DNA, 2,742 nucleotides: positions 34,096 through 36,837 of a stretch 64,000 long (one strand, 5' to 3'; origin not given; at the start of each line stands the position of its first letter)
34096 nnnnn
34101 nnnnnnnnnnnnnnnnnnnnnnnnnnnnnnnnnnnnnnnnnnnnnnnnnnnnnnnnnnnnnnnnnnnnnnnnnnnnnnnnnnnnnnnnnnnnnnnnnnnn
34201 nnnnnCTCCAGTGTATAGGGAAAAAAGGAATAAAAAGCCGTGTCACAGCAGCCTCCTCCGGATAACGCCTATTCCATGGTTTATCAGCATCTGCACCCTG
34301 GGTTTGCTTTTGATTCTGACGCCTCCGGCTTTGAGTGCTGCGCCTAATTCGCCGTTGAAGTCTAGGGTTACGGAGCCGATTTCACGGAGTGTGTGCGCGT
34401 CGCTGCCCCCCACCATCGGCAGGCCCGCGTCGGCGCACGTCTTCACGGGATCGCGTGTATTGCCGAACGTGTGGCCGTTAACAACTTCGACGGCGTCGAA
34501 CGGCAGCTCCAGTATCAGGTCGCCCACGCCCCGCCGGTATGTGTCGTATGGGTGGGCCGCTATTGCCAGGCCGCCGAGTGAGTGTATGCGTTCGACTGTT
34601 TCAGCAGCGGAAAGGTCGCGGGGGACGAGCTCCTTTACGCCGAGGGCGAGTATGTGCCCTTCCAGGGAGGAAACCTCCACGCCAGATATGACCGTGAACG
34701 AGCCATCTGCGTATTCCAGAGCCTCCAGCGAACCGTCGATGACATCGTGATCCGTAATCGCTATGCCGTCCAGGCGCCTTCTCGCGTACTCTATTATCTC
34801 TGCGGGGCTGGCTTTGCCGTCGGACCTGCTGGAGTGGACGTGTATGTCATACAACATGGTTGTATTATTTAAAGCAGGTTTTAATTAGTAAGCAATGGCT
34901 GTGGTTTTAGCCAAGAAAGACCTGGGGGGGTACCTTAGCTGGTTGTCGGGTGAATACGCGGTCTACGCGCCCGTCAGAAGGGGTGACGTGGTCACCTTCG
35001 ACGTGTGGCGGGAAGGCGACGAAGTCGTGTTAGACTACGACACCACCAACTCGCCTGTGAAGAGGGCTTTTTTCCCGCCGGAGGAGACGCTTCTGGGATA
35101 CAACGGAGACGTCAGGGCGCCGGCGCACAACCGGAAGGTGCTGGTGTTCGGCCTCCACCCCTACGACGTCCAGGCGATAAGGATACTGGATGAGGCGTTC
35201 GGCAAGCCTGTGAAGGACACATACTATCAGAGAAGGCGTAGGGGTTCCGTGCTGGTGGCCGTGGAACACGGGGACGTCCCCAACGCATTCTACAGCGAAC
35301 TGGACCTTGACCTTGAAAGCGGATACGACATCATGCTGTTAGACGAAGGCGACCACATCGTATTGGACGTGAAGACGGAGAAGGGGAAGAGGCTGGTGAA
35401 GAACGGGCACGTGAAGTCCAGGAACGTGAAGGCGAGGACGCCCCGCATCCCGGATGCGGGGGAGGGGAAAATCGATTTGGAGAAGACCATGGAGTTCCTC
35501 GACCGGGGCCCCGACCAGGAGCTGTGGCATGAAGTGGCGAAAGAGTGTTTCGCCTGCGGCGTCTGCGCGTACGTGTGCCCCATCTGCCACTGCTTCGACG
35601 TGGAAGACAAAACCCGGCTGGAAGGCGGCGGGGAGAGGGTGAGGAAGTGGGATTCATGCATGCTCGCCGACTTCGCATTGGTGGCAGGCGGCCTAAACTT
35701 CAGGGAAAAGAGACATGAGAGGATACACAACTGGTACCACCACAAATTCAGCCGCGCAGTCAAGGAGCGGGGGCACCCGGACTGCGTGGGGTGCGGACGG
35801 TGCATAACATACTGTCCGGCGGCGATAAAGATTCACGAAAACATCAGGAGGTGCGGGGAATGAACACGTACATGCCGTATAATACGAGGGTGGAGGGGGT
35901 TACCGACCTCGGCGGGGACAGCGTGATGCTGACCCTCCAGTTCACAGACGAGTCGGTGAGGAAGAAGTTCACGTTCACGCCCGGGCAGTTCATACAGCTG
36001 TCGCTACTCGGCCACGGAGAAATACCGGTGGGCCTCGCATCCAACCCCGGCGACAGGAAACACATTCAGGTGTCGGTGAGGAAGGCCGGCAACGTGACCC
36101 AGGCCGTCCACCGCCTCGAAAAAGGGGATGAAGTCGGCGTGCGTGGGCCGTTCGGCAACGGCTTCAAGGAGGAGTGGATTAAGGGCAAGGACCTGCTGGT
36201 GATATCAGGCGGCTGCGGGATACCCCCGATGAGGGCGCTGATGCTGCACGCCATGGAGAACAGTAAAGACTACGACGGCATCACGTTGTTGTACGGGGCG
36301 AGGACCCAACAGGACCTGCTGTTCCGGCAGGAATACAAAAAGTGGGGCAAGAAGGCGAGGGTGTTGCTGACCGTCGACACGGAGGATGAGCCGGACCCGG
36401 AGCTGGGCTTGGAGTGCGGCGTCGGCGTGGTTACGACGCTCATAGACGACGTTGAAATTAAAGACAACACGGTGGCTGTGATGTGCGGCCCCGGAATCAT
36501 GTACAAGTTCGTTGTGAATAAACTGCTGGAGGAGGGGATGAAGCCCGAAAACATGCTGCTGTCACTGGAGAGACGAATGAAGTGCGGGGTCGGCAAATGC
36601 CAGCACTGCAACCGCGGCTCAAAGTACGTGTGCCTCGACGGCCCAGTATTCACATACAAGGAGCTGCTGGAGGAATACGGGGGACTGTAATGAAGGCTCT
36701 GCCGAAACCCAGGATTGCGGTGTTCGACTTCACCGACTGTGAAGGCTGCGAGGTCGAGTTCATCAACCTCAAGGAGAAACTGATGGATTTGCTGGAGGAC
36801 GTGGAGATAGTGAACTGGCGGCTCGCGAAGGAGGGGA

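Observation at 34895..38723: HydB-HydG-HydD sulfhydrogenase-like operon lacking the catalytic large subunit, abutting a convergent LarA-family gene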

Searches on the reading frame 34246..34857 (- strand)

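Call 3: search_protein_families(library=pfam, proteins=[window:34246-34857:-], max_evalue=0.01)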
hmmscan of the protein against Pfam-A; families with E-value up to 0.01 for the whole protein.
window:34246-34857:- (204 aa): 2 families
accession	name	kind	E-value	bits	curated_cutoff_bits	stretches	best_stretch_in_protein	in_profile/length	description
PF13263.12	PHP_C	-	6.2e-08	32.5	21.3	1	143-168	13-38/56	PHP-associated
PF02811.25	PHP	-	3.9e-07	31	26.4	1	4-65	1-66/164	PHP domain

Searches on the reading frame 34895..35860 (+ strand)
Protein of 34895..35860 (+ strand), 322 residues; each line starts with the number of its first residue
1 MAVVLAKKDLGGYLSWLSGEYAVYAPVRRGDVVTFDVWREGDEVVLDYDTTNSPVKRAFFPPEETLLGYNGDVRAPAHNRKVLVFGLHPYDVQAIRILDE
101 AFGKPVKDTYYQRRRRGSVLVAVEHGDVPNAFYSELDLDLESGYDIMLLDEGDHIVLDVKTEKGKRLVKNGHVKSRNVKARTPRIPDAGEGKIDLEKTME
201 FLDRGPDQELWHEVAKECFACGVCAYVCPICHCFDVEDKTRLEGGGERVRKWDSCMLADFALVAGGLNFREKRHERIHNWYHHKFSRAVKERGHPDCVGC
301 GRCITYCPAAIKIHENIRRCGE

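Call 3: search_protein_families(library=pfam, proteins=[window:34895-35860:+], max_evalue=0.01)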
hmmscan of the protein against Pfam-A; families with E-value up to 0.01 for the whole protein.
window:34895-35860:+ (322 aa): 12 families
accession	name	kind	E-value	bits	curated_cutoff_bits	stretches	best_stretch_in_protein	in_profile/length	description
PF17179.9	Fer4_22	-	4.4e-31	108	27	1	217-311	1-95/95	4Fe-4S dicluster domain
PF13534.11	Fer4_17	-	4.5e-08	34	22.2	1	206-229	34-57/61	4Fe-4S dicluster domain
PF14697.11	Fer4_21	-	1.4e-07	31.9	35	2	208-234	31-57/59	4Fe-4S dicluster domain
PF13746.11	Fer4_18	-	4e-07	30.7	27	1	271-316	35-80/114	4Fe-4S dicluster domain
PF13183.11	Fer4_8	-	1.4e-06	29.2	27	1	215-311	2-68/68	4Fe-4S dicluster domain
PF13484.11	Fer4_16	-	1.8e-06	29.1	30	0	297-310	2-15/66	4Fe-4S double cluster binding domain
PF25160.1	LdpA_Fe-S-bd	-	2.1e-05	24.6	27.6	1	296-310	27-41/49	LdpA Fe-S cluster-binding domain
PF13187.11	Fer4_9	-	0.00017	22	27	0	297-314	2-19/52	4Fe-4S dicluster domain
PF12797.12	Fer4_2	-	0.00019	21.6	24.5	0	297-309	10-22/22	4Fe-4S binding domain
PF00037.32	Fer4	-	0.00046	20.3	21.1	0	296-309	7-20/24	4Fe-4S binding domain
PF12838.12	Fer4_7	-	0.00051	20.9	27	0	218-310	2-51/52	4Fe-4S dicluster domain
PF13237.11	Fer4_10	-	0.00082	19.7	25.5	0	296-311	8-26/53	4Fe-4S dicluster domain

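Call 6: search_protein_families(library=ncbifam, proteins=[window:34895-35860:+], max_evalue=0.001)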
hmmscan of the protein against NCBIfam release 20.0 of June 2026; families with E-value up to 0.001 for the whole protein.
window:34895-35860:+ (322 aa): 11 families
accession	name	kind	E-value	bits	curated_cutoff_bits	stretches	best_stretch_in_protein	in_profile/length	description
NF040829.1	sulfhyd_ShyB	equivalog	2.8e-47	161.3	690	1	4-312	5-321/334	NAD(P)-dependent hydrogenase/sulfhydrogenase 2 subunit beta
NF040833.1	sulfhyd_HydB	equivalog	1.3e-43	149.2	750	1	5-319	6-334/367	NADPH-dependent hydrogenase/sulfhydrogenase 1 subunit beta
TIGR02910.1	sulfite_red_A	equivalog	1.4e-36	126.4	323.15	1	1-317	1-323/334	anaerobic sulfite reductase subunit AsrA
NF041890.1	hdrC_Methbact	equivalog_domain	1.9e-05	24.3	270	0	287-318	21-52/192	ferredoxin:CoB-CoM heterodisulfide reductase subunit HdrC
NF038196.1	ferrodoxin_EFR1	subfamily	2.6e-05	24.4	75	0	279-312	168-202/242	EFR1 family ferrodoxin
TIGR01971.1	NuoI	subfamily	5e-05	22.9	113.05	0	281-315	29-63/121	NADH-quinone oxidoreductase, chain I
TIGR01945.1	rnfC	subfamily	7.2e-05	21.5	245.95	0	288-319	395-426/435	RnfABCDGE type electron transport complex subunit C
NF004537.0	PRK05888.1-3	equivalog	0.0002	21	163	0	296-309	114-127/204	NADH-quinone oxidoreductase subunit NuoI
TIGR02745.1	ccoG_rdxA_fixG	equivalog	0.00027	20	316.7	1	269-315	207-251/435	cytochrome c oxidase accessory protein CcoG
NF040864.1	HgcB_ferredoxin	equivalog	0.00034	20.4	99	0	296-312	15-31/93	mercury methylation ferredoxin HgcB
NF040612.1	F420_dehyd_FpoI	exception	0.00043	20.1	180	0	291-313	38-61/135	F420H2 dehydrogenase subunit FpoI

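Call 44: search_solved_structures(query=window:34895-35860:+, max_evalue=0.00001)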
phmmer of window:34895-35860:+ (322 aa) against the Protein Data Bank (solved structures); distinct sequences matched with E-value up to 0.00001: 2.
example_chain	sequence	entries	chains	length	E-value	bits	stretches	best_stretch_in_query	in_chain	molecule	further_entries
9nez_B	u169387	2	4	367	1.6e-38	135.9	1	5-319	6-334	Sulfhydrogenase 1 subunit beta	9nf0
9t1s_M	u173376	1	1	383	6.5e-06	28.7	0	144-236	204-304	formate dehydrogenase (coenzyme F420)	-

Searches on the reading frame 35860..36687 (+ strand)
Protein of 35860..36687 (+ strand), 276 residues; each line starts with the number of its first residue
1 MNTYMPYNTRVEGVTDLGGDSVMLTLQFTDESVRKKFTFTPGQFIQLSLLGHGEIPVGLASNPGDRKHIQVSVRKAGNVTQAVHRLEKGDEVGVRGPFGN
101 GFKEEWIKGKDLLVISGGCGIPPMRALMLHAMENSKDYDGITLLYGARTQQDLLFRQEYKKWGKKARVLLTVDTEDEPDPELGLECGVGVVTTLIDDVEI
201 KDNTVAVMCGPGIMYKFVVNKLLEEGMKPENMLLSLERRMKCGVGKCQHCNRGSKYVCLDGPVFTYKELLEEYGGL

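Call 3: search_protein_families(library=pfam, proteins=[window:35860-36687:+], max_evalue=0.01)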
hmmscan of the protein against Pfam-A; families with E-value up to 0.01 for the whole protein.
window:35860-36687:+ (276 aa): 3 families
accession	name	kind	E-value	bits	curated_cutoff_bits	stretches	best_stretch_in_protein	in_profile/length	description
PF00175.26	NAD_binding_1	-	1.3e-14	55.2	22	1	115-219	2-108/109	Oxidoreductase NAD-binding domain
PF10418.14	DHODB_Fe-S_bind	-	3.6e-10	39.9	23.9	1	237-269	1-40/41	Iron-sulfur cluster binding domain of dihydroorotate dehydrogenase B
PF00970.30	FAD_binding_6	-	9.2e-05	23.2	21.1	1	14-100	7-96/99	Oxidoreductase FAD-binding domain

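Call 6: search_protein_families(library=ncbifam, proteins=[window:35860-36687:+], max_evalue=0.001)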
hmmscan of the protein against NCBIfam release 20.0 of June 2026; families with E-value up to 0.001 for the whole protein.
window:35860-36687:+ (276 aa): 26 families (the best 25 are shown)
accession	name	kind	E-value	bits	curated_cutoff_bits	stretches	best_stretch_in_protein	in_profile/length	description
NF006220.0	PRK08345.1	subfamily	1.1e-79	267.8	395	1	1-272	5-290/294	cytochrome-c3 hydrogenase subunit gamma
NF040830.1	sulfhyd_ShyC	equivalog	2.4e-68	230.4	600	1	1-272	1-284/288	NAD(P)-dependent hydrogenase/sulfhydrogenase 2 subunit gamma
TIGR02911.1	sulfite_red_B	equivalog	6.1e-64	215.6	288.6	1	32-267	24-254/261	anaerobic sulfite reductase subunit AsrB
NF040835.1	sulfhyd_HydG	equivalog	5.5e-63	212.9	650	1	2-271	13-286/292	NADPH-dependent hydrogenase/sulfhydrogenase 1 subunit gamma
NF000796.0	PRK00054.1-1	equivalog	4.8e-49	166.9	224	1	34-274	24-241/254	dihydroorotate dehydrogenase electron transfer subunit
NF000798.0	PRK00054.1-3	equivalog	2e-27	96.4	219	1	32-269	24-242/244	dihydroorotate dehydrogenase electron transfer subunit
NF000799.0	PRK00054.1-4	equivalog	9.4e-26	90.4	314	1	40-269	34-256/258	dihydroorotate dehydrogenase electron transfer subunit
NF004862.0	PRK06222.1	subfamily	7.2e-20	71.6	220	1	39-265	28-244/281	sulfide/dihydroorotate dehydrogenase-like FAD/NAD-binding protein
NF000797.0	PRK00054.1-2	equivalog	2.4e-19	69.6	270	1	42-265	45-261/267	dihydroorotate dehydrogenase electron transfer subunit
NF040810.1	BenC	equivalog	1.5e-18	67.1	430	1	7-233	105-326/333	benzoate 1,2-dioxygenase electron transfer component BenC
TIGR01941.1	nqrF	equivalog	3.7e-18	65.6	295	1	73-234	236-400/405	NADH:ubiquinone reductase (Na(+)-transporting) subunit F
NF009414.0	PRK12778.1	equivalog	1.6e-17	63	1103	1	40-265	29-244/752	bifunctional dihydroorotate dehydrogenase B NAD binding subunit/NADPH-dependent glutamate synthase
NF045803.1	MethMoxFADbindMmoC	equivalog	6.8e-15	54.7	500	1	6-233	106-336/343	aromatic/alkene monooxygenase hydroxylase FAD-binding subunit MmoC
NF009805.0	PRK13289.1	equivalog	8.4e-14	51.3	432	1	34-232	180-387/399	NO-inducible flavohemoprotein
NF005963.0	PRK08051.1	equivalog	8.8e-14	51.4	230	1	34-232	26-225/233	NAD(P)H-flavin reductase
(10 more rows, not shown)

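Call 45: search_solved_structures(query=window:35860-36687:+, max_evalue=1e-10)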
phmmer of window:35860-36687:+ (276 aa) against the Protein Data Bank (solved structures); distinct sequences matched with E-value up to 1e-10: 17.
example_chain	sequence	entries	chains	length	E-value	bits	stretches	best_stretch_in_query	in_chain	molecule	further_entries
9nez_C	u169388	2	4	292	4.4e-61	209.6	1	3-272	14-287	Sulfhydrogenase 1 subunit gamma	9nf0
5ksw_B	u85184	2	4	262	1.5e-17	66.8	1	41-270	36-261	Dihydroorotate dehydrogenase B (NAD(+)), electron transfer subunit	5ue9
1ep1_B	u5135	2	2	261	9.2e-17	64.2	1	40-269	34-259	DIHYDROOROTATE DEHYDROGENASE B (PYRK SUBUNIT)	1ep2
1ep3_B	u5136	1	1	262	9.3e-17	64.1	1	40-269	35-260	DIHYDROOROTATE DEHYDROGENASE B (PYRK SUBUNIT)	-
2r6h_A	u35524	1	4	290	5.8e-13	51.7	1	57-234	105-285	NADH:ubiquinone oxidoreductase, Na translocating, F subunit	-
4ylf_A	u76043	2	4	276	5.8e-13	51.7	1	39-268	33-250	Dihydroorotate dehydrogenase B (NAD(+)), electron transfer subunit homolog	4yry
7qu3_A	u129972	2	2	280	3.8e-12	49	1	77-234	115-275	Na(+)-translocating NADH-quinone reductase subunit F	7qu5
1cnf_A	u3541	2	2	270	5.3e-12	48.5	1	75-225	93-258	NITRATE REDUCTASE | NADH-DEPENDENT NITRATE REDUCTASE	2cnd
7qty_A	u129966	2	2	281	1.1e-11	47.5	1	78-234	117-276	Na(+)-translocating NADH-quinone reductase subunit F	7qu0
8ad3_A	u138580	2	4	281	2.2e-11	46.5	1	77-234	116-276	Na(+)-translocating NADH-quinone reductase subunit F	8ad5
5yly_A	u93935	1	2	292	2.2e-11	46.5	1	73-225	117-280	Nitrate reductase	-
4u9u_A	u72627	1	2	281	2.3e-11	46.4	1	77-234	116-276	Na(+)-translocating NADH-quinone reductase subunit F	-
8ad4_A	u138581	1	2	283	2.4e-11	46.4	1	77-234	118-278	Na(+)-translocating NADH-quinone reductase subunit F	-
4uaj_A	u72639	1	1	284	2.4e-11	46.4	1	77-234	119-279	Na(+)-translocating NADH-quinone reductase subunit F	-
7rom_A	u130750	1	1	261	4.8e-11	45.4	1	68-237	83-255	NADH-cytochrome b5 reductase 1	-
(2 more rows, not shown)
